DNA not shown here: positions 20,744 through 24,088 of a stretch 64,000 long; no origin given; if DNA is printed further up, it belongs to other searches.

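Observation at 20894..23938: MOV10/SDE3-type helicase fused to three U1/matrin-type C2H2 zinc fingers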

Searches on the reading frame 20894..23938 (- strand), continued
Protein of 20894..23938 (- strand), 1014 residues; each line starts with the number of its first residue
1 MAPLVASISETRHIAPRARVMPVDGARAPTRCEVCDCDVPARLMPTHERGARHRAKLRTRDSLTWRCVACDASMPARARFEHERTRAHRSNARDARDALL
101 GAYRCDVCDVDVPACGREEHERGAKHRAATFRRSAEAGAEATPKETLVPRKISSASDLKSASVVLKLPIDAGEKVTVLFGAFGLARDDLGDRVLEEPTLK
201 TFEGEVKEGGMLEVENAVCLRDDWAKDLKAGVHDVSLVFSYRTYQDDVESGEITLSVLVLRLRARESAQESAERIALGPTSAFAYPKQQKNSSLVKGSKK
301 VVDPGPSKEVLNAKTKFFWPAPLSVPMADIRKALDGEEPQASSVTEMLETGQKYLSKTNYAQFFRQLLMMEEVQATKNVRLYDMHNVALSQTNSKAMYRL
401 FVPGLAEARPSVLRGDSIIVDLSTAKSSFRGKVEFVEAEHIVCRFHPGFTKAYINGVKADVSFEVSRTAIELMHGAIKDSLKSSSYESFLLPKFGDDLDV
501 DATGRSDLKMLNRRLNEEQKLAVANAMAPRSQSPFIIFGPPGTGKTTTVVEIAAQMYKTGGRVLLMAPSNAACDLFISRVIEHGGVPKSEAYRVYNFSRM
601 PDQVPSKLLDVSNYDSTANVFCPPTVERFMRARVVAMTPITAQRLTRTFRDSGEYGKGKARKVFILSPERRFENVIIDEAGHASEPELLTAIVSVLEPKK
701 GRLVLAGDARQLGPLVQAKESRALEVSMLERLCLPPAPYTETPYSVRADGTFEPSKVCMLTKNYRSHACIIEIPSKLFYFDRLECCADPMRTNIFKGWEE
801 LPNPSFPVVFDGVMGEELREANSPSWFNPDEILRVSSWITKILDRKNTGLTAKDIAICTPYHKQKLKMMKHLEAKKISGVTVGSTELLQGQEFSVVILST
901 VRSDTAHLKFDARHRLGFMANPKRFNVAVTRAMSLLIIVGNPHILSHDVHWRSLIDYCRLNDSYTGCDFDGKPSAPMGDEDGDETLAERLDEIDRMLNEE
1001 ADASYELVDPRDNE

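Call 33: predict_structure(alignment_id=A1)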
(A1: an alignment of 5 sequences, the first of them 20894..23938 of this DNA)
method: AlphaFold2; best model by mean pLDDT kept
length: 1014 residues; sequences in the alignment: 5
mean_pLDDT: 51.3   pTM: 0.41
mean pLDDT of the five models: 51.3, 49.5, 47.4, 46.4, 44.0
residues with pLDDT >= 90: 1; 70-90: 215; 50-70: 314; < 50: 484
segments of 3 or more residues with pLDDT < 50: 1-28, 96-102, 131-327, 332-346, 355-374, 404-415, 467-513, 648-663, 667-670, 681-687, 697-699, 709-755, 906-920, 970-1014
pLDDT, mean of each block of 10 residues (from residue 1): 26 24 37 70 67 64 61 68 69 52 56 52 56 37 23 22 26 25 24 26 30 26 27 33 31 31 31 25 23 25 24 24 41 43 46 47 47 49 66 66 46 56 61 59 63 59 56 33 23 24 28 57 68 60 70 81 76 76 80 70 68 80 74 81 59 38 49 70 49 52 64 43 40 31 29 48 65 61 59 61 64 69 65 87 72 82 78 80 65 80 52 41 63 81 66 69 56 32 35 38 27 24
secondary structure, 60 per line:
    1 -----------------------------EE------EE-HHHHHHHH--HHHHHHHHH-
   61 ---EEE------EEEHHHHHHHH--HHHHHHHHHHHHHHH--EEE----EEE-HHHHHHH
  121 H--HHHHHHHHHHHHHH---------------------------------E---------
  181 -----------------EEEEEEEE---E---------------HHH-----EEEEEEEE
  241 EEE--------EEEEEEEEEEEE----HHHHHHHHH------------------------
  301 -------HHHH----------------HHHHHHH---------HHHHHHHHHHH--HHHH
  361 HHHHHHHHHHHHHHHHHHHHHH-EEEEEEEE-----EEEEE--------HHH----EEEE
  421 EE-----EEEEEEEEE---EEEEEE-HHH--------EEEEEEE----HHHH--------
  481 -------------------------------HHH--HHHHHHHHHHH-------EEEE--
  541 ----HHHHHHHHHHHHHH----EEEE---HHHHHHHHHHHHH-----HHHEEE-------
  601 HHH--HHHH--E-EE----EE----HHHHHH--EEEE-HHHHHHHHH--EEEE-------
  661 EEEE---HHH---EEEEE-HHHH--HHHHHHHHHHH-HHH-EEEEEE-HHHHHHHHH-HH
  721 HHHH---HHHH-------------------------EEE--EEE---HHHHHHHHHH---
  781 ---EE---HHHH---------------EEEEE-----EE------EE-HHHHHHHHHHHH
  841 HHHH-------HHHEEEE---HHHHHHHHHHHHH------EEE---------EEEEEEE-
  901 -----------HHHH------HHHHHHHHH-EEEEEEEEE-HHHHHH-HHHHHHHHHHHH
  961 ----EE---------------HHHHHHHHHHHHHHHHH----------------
elements in order (helices of 4 or more, strands of 3 or more residues): H41-48 H51-59 E64-66 E73-75 H76-83 H86-100 E103-105 E110-112 H114-121 H124-137 E198-205 E233-243 E252-263 H268-276 H308-311 H328-334 H344-354 H357-382 E384-391 E397-401 E417-422 E428-436 E440-445 E458-464 H469-472 H517-527 E535-538 H545-558 E563-566 H570-582 E591-593 H606-609 H626-631 E634-637 H639-647 E650-653 E661-664 E674-678 H680-683 H686-696 E702-707 H709-717 H719-724 H728-731 E757-759 E762-764 H768-777 H789-792 E808-812 H829-844 E855-858 H862-874 E881-883 E893-899 H912-915 H922-930 E932-940 H942-947 H949-960 H982-998
